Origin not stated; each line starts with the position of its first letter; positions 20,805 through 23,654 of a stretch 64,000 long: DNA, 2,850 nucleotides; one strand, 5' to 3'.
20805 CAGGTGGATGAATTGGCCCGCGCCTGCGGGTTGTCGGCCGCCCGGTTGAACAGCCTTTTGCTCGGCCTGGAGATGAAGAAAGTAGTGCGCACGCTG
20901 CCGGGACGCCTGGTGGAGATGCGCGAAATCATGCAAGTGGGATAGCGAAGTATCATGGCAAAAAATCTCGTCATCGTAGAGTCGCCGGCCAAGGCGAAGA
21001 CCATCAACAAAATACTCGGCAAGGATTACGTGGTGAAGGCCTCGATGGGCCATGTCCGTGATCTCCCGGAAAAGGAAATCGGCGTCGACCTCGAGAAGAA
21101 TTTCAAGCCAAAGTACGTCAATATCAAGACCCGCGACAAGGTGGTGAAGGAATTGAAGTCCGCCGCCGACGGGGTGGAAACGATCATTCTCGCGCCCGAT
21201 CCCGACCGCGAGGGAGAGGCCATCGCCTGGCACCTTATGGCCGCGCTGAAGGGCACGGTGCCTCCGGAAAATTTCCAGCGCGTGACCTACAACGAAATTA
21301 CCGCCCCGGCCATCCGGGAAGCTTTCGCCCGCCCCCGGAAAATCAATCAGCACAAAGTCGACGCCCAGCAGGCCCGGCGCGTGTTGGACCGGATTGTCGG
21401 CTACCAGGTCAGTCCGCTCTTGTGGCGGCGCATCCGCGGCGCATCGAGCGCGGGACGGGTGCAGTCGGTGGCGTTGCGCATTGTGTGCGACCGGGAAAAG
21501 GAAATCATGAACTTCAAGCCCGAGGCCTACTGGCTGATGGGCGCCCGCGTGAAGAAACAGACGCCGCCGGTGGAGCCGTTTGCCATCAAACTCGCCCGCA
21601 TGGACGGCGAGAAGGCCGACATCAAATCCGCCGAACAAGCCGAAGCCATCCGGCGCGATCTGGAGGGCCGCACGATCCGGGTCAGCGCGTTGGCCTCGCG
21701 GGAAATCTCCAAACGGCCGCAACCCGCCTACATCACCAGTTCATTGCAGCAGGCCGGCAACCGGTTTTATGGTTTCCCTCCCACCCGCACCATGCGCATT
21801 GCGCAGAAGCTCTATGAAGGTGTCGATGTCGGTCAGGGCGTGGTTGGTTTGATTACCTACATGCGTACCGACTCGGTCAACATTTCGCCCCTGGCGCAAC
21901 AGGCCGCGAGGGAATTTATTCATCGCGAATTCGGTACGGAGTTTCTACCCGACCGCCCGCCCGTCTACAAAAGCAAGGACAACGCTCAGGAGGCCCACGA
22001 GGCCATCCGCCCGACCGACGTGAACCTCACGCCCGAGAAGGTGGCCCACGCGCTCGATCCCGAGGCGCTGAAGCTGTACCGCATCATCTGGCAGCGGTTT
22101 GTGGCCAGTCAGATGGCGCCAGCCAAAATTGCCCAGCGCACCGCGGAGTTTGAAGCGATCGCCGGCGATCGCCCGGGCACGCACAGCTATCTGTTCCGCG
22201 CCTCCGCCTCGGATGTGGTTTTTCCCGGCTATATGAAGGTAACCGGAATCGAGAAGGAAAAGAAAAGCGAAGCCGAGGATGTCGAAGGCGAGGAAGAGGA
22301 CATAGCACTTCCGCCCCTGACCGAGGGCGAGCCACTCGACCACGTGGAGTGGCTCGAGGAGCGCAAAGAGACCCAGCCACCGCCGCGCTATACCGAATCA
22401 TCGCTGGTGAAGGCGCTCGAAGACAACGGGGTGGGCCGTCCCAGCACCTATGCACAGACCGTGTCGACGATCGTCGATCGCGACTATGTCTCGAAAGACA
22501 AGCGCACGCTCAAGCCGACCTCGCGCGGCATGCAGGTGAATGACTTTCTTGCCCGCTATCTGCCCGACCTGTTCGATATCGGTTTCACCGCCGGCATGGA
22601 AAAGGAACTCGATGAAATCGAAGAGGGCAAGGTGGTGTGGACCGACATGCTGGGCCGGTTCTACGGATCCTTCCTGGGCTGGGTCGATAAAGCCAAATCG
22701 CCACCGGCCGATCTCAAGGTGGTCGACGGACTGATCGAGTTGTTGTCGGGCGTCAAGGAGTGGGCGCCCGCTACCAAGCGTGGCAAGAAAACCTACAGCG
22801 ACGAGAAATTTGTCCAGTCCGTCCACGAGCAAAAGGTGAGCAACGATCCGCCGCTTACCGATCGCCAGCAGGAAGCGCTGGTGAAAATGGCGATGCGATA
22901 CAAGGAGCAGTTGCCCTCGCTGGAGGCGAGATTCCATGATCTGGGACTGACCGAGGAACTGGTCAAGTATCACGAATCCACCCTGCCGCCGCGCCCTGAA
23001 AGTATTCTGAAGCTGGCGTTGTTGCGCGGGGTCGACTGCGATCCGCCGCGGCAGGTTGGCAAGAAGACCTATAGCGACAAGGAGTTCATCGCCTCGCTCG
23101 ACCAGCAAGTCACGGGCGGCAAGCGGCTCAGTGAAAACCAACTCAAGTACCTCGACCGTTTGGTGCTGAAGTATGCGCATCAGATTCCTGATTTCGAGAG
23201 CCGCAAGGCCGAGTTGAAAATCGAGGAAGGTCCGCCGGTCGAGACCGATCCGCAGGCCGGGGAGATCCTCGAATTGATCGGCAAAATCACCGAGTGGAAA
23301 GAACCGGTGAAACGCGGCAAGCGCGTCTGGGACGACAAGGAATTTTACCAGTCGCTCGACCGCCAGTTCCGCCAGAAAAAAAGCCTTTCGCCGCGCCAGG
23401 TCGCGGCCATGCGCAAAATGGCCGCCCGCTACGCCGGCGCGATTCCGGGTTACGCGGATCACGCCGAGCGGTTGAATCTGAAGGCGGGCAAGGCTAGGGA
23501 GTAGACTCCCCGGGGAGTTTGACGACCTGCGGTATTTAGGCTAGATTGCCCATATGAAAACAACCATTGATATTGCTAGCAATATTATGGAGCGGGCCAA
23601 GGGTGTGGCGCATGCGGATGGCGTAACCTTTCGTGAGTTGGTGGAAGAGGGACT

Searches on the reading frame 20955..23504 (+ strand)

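Call 15: search_protein_families(library=pfam, proteins=[window:20955-23504:+], max_evalue=0.001)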
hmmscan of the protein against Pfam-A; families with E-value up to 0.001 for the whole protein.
window:20955-23504:+ (849 aa): 2 families
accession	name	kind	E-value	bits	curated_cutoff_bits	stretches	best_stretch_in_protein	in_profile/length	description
PF01131.25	Topoisom_bac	-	1.8e-117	393.3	35.1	1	130-566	2-410/411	DNA topoisomerase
PF01751.28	Toprim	-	1.4e-21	76.9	23.1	1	5-115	2-96/96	Toprim domain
